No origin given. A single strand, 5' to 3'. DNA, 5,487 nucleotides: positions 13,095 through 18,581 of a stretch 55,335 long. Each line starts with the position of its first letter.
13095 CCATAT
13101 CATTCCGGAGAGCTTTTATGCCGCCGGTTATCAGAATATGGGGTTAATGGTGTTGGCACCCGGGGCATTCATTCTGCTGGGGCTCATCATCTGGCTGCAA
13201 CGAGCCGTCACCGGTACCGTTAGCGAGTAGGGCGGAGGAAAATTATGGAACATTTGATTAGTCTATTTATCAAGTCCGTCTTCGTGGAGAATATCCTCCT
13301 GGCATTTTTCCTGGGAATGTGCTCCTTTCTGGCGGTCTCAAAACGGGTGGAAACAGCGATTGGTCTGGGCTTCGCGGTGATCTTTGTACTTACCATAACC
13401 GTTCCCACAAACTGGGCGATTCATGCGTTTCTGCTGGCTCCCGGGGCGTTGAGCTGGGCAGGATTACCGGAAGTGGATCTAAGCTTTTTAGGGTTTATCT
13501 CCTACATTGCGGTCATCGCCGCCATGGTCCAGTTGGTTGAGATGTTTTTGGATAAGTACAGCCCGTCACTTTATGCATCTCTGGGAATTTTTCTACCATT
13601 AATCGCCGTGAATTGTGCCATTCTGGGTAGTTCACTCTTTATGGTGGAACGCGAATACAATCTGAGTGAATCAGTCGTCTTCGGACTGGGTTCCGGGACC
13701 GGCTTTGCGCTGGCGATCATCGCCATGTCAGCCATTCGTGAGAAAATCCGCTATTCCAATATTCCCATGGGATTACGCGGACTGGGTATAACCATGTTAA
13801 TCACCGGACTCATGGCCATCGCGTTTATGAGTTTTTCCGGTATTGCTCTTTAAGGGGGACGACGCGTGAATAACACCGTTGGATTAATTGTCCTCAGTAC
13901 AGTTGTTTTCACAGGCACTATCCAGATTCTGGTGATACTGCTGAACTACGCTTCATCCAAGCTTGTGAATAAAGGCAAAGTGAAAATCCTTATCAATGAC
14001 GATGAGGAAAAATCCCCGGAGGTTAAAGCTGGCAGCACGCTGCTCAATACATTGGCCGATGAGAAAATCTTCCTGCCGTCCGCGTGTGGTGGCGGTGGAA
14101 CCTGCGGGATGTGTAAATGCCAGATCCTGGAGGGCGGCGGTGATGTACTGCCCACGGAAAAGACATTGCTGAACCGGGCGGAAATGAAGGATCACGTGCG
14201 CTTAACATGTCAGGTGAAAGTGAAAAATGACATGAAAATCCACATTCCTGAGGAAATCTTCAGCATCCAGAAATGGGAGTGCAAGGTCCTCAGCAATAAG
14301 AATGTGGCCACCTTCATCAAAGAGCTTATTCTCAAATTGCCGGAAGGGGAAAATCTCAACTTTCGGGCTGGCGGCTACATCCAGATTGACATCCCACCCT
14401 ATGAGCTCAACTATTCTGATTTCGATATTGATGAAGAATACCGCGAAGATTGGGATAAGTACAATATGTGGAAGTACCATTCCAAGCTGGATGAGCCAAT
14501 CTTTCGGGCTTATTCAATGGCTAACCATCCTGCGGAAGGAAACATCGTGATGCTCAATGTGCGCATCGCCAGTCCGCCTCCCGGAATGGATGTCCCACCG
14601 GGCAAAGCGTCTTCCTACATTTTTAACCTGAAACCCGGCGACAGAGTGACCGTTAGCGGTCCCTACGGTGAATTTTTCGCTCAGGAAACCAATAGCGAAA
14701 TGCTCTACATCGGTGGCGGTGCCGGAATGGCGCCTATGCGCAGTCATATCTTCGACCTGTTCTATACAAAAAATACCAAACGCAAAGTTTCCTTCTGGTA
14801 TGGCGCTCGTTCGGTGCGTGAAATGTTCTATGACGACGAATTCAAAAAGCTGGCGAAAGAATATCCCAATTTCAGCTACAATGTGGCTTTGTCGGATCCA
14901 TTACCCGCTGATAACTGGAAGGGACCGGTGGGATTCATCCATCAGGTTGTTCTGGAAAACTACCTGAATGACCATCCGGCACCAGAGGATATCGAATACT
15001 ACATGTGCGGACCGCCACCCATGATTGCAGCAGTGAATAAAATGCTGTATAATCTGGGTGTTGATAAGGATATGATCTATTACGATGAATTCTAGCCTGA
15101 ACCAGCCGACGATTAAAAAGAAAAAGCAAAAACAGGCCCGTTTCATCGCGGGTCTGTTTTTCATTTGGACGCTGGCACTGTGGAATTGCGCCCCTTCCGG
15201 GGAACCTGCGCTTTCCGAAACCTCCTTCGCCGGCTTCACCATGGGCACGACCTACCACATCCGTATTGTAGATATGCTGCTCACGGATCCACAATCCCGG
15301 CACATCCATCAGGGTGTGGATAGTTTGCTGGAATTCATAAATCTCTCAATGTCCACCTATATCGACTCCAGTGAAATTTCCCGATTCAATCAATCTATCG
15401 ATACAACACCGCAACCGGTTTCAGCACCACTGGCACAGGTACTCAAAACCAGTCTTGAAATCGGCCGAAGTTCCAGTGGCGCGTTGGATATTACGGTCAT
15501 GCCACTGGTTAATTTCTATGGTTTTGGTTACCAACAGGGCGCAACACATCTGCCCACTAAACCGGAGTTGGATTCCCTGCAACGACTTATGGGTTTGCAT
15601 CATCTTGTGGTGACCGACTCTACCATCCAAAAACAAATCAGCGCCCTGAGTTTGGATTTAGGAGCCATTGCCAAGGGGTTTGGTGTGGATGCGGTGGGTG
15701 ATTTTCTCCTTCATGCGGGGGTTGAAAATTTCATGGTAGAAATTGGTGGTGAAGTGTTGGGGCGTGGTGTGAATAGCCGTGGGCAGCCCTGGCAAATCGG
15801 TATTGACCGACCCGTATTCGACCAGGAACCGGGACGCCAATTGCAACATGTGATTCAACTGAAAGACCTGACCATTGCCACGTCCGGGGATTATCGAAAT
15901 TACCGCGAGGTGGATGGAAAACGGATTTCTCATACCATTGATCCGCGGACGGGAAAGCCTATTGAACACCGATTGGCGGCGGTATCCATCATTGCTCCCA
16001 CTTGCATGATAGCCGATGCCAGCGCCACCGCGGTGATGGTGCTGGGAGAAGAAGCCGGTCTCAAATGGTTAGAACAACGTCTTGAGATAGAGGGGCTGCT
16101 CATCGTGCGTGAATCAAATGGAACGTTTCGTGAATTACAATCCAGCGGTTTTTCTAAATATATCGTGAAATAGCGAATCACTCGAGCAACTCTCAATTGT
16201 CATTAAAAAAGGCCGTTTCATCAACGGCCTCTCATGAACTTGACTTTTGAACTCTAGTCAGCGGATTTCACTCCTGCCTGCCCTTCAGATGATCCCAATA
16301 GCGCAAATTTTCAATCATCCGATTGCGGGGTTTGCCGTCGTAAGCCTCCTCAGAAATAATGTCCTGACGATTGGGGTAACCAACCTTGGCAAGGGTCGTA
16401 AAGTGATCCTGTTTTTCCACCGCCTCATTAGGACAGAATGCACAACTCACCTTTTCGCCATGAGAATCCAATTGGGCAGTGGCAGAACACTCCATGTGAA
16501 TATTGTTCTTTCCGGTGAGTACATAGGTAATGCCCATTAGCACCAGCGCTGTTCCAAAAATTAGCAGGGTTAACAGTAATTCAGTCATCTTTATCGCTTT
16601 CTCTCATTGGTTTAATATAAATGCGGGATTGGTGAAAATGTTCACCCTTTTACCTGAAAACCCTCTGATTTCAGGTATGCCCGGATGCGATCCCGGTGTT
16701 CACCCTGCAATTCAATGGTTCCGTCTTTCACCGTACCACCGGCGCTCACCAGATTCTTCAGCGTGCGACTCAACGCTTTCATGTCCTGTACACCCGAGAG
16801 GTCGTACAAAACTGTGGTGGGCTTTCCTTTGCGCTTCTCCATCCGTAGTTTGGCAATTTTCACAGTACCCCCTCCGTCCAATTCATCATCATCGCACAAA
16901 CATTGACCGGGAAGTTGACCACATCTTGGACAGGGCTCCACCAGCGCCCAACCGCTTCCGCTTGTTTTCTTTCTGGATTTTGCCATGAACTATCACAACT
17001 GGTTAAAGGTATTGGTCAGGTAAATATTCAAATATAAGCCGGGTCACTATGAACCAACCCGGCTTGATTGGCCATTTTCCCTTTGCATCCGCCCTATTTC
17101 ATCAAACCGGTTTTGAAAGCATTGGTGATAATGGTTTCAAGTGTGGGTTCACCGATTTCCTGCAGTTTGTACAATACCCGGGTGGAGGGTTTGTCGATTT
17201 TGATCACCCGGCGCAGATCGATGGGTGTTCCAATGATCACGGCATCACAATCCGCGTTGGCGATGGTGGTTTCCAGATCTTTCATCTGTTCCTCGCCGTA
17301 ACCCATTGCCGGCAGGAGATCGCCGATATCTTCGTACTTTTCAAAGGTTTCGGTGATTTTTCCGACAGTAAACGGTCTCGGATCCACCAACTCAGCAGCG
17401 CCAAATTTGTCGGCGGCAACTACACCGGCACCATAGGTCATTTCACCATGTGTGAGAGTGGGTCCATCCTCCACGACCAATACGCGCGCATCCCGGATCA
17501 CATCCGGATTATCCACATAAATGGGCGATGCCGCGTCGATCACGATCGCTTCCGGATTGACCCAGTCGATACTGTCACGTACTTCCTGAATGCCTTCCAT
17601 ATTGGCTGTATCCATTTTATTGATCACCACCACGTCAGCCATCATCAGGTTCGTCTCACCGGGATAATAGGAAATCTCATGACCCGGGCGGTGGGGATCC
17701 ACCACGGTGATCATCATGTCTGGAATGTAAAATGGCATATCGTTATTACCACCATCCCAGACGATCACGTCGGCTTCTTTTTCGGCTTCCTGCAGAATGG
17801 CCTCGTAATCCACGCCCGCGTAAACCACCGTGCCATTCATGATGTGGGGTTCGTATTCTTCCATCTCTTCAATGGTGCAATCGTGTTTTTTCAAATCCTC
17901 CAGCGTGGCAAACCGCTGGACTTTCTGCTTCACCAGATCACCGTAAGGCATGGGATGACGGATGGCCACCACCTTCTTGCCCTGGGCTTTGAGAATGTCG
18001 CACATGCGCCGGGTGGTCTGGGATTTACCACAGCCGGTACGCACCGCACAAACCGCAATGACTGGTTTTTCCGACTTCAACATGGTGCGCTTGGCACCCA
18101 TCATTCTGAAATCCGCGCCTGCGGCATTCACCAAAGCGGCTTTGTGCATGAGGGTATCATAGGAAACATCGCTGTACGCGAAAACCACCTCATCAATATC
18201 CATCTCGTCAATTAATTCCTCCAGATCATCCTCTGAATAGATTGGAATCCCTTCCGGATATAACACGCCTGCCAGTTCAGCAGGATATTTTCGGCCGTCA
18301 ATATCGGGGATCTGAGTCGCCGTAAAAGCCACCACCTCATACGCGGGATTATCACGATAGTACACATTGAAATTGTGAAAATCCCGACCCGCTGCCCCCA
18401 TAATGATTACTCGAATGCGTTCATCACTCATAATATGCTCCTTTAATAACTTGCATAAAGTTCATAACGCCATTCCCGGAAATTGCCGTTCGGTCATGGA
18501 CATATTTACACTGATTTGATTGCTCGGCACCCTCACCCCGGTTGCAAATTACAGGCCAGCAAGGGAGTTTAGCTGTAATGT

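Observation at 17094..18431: Probable arginine synthetase (ArcE): energy-conserving arginine catabolism hidden under a GTPase/cDPG-synthetase annotation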

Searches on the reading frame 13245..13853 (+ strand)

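Call 16: search_protein_families(library=ncbifam, proteins=[window:13245-13853:+], max_evalue=0.0001)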
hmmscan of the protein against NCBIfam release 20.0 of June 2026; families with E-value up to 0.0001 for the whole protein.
window:13245-13853:+ (202 aa): 11 families
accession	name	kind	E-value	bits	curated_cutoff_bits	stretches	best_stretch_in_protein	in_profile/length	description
TIGR01940.1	nqrE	equivalog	7.8e-96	320.2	247.55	1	2-200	1-199/200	NADH:ubiquinone reductase (Na(+)-transporting) subunit E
NF002200.0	PRK01061.1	equivalog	2.3e-73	246.9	351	1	4-201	11-210/250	Na(+)-translocating NADH-quinone reductase subunit E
NF009108.0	PRK12456.1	equivalog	5.3e-69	232.4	398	1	2-202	3-199/199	Na(+)-translocating NADH-quinone reductase subunit E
TIGR01943.1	rnfA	subfamily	6.3e-62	209.4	229.3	1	4-200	3-189/190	RnfABCDGE type electron transport complex subunit A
NF003481.0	PRK05151.1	equivalog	1.3e-54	185.3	240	1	1-200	1-190/193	electron transport complex subunit RsxA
NF041835.1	rnfA_Methano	equivalog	3.2e-51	174.5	300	1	3-197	5-189/195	Rnf electron transport complex subunit RnfA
NF009070.0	PRK12405.1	subfamily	3.6e-27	95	184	2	86-168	71-152/231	electron transport complex subunit RsxE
TIGR01948.1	rnfE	subfamily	1.1e-25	90.4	213.4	2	86-169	67-149/196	RnfABCDGE type electron transport complex subunit E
NF041839.1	rnfE_Methano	equivalog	1.2e-23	84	350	1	5-185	3-168/203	Rnf electron transport complex subunit RnfE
NF006777.0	PRK09292.1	equivalog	1.2e-15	57.9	235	2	85-169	73-156/209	NADH:ubiquinone reductase (Na(+)-transporting) subunit D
TIGR01939.1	nqrD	equivalog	5.3e-15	55.8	244.85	1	6-178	8-163/207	NADH:ubiquinone reductase (Na(+)-transporting) subunit D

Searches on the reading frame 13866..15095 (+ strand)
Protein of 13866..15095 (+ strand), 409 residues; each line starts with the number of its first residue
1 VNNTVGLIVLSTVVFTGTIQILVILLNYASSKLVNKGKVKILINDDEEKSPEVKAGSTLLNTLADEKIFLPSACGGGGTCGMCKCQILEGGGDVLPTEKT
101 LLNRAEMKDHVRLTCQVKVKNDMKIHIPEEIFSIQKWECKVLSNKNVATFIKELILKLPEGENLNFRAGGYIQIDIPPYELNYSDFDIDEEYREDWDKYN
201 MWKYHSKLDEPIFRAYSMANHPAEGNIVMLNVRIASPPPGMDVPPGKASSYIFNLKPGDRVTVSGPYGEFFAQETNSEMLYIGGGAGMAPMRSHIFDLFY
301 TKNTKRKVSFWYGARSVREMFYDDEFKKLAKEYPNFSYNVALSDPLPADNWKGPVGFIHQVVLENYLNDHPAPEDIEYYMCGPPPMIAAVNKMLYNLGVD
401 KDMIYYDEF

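Call 16: search_protein_families(library=ncbifam, proteins=[window:13866-15095:+], max_evalue=0.0001)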
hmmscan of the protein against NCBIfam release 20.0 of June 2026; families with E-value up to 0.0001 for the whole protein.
window:13866-15095:+ (409 aa): 25 families
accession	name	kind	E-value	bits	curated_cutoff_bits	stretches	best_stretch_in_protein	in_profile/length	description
TIGR01941.1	nqrF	equivalog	1.6e-193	643.2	295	1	8-409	1-403/405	NADH:ubiquinone reductase (Na(+)-transporting) subunit F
NF040810.1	BenC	equivalog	4.6e-40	137.8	430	2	214-409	151-330/333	benzoate 1,2-dioxygenase electron transfer component BenC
NF045803.1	MethMoxFADbindMmoC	equivalog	3.6e-39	134.5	500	2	212-409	155-340/343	aromatic/alkene monooxygenase hydroxylase FAD-binding subunit MmoC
NF008822.0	PRK11872.1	equivalog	1.4e-30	106.5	402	1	213-409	153-335/341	anthranilate 1,2-dioxygenase electron transfer component AntC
NF058606.1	GlBtMonoRdsGbcB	equivalog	4.4e-26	91.6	500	1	242-403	82-241/362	glycine betaine monooxygenase reductase subunit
NF007964.0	PRK10684.1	equivalog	1.4e-24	86.6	383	2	211-409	52-237/333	NADH oxidoreductase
NF009805.0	PRK13289.1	equivalog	1.4e-23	83.5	432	1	209-409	201-392/399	NO-inducible flavohemoprotein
NF005963.0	PRK08051.1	equivalog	9.3e-21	74.2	230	1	209-409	42-230/233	NAD(P)H-flavin reductase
NF006220.0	PRK08345.1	subfamily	1.6e-18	67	395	1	246-405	81-247/294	cytochrome-c3 hydrogenase subunit gamma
TIGR02160.1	PA_CoA_Oxy5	hypoth_equivalog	2e-17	63.1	420.8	1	211-409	49-241/352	1,2-phenylacetyl-CoA epoxidase subunit PaaE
NF052252.1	flav_redu_LuxG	exception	2e-16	59.8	340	1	215-409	44-229/232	flavin mononucleotide reductase LuxG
NF000796.0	PRK00054.1-1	equivalog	2.4e-15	56.5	224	1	246-396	61-191/254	dihydroorotate dehydrogenase electron transfer subunit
NF040835.1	sulfhyd_HydG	equivalog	7.7e-13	48.3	650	1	246-405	88-244/292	NADPH-dependent hydrogenase/sulfhydrogenase 1 subunit gamma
NF040756.1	corr_regen_AcsV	exception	8.1e-13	47.6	800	1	47-187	7-148/632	corrinoid activation/regeneration protein AcsV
NF058510.1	bifunc_CpcD_PetH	exception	1e-12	47.5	635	1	246-398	219-380/405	bifunctional rod-capping linker CpcD/ferredoxin--NADP reductase PetH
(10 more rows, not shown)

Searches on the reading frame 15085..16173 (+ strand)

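Call 16: search_protein_families(library=ncbifam, proteins=[window:15085-16173:+], max_evalue=0.0001)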
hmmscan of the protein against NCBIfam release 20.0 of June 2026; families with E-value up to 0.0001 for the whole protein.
window:15085-16173:+ (362 aa): 1 family
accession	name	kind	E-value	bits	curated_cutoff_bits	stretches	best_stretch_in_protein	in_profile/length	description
NF007774.0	PRK10461.1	equivalog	2.5e-81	273.3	498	1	32-361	17-347/351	FAD:protein FMN transferase ApbE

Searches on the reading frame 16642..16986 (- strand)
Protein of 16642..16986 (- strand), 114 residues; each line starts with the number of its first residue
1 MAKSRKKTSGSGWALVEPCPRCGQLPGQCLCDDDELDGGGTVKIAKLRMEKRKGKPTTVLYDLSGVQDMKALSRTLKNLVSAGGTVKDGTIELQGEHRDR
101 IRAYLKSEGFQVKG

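Call 14: search_protein_families(library=pfam, proteins=[window:16642-16986:-], max_evalue=0.0001)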
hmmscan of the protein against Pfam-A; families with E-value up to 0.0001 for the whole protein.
window:16642-16986:- (114 aa): 1 family
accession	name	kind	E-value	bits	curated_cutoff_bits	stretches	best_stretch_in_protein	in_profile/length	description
PF01253.27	SUI1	-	7.6e-12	46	25.5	1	46-110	6-76/77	Translation initiation factor SUI1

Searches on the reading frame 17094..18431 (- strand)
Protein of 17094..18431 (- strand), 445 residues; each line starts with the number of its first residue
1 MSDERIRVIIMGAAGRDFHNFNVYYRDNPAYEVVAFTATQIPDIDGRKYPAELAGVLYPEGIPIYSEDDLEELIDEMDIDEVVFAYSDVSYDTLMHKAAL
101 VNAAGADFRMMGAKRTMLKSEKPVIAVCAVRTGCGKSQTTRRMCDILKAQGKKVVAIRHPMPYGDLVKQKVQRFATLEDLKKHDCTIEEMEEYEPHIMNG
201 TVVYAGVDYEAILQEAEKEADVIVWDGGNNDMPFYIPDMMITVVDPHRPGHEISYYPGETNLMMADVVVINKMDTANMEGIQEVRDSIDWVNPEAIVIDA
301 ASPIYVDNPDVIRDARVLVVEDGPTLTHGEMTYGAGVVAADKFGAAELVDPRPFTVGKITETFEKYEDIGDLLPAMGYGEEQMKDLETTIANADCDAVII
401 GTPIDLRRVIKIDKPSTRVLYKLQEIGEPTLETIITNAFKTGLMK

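Call 3: search_protein_families(library=pfam, proteins=[window:17094-18431:-], max_evalue=0.01)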
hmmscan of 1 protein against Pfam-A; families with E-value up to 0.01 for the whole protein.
window:17094-18431:- (445 aa): 2 families
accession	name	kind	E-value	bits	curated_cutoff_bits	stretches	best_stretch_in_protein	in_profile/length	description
PF02492.25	cobW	-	3.2e-05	24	20.7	1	237-298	115-179/180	CobW/HypB/UreG, nucleotide-binding domain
PF01656.29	CbiA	-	0.0065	16.9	25.4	0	125-157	1-33/125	CobQ/CobB/MinD/ParA nucleotide binding domain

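Call 4: search_protein_families(library=ncbifam, proteins=[window:17094-18431:-], max_evalue=0.01)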
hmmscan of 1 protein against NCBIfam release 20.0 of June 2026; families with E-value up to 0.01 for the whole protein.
window:17094-18431:- (445 aa): 0 families

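Call 5: search_solved_structures(query=window:17094-18431:-, max_evalue=0.01, show_alignments=2)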
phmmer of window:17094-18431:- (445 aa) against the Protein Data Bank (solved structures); distinct sequences matched with E-value up to 0.01: 1.
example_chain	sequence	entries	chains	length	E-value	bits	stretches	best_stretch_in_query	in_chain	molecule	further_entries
9sxb_A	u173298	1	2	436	1.4e-05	27.3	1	216-297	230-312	Cyclic 2,3-diphosphoglycerate synthetase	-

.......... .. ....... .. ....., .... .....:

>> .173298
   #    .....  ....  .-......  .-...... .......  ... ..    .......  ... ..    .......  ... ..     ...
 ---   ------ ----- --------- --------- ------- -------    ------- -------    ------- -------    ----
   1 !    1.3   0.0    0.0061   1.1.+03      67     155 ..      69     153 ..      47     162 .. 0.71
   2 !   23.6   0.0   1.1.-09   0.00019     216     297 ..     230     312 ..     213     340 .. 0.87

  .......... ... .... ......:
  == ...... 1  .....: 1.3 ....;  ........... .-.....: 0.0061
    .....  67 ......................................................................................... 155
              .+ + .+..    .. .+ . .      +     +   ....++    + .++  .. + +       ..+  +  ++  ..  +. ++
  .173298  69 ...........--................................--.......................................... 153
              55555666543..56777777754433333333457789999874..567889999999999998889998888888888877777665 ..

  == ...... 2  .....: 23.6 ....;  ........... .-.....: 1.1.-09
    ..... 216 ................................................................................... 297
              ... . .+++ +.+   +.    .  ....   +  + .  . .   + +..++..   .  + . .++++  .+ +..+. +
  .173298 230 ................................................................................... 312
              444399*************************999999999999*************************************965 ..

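Call 13: find_homologous_proteins(query=window:17094-18431:-, max_evalue=0.00001)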
Query window:17094-18431:- (445 aa): 8000 proteins with E <= 0.00001 among 8000 candidates; the best 120 are listed.
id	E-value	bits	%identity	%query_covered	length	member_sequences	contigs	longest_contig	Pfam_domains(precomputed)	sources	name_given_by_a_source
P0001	2.7e-288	974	96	100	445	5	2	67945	-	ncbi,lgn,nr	ncbi:MAG: cyclic 2,3-diphosphoglycerate synthase [Lentisphaeria bacterium]|nr:cyclic 2,3-diphosphogl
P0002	8.4e-272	919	89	100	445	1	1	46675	-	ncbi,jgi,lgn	-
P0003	2.5e-271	918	90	100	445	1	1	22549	-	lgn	-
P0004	1.8e-270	915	89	100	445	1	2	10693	-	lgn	-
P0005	2.0e-269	912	89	100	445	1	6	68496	-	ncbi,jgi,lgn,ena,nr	ncbi:MAG: GTPase [Candidatus Marinimicrobia bacterium CG1_02_48_14]|nr:MAG: GTPase [Candidatus Marin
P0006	6.7e-269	910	89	100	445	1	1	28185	-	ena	-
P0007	7.7e-269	910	89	100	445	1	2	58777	-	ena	-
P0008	1.2e-268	909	89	100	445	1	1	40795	-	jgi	-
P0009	1.5e-268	909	89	100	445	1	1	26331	-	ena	-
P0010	2.2e-237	806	81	97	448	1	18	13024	PF02492.26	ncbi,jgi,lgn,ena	jgi:predicted GTPase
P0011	1.0e-236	804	80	98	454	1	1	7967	-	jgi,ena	-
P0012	4.4e-236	802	80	98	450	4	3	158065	PF02492.26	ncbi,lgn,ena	-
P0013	3.2e-232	789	78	98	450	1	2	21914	PF02492.26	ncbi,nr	ncbi:MAG: cyclic 2,3-diphosphoglycerate synthase [Candidatus Marinimicrobia bacterium]|nr:cyclic 2,3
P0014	9.2e-232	788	78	98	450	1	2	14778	PF02492.26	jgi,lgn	-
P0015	1.9e-230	783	78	98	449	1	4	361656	PF02492.26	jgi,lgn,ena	-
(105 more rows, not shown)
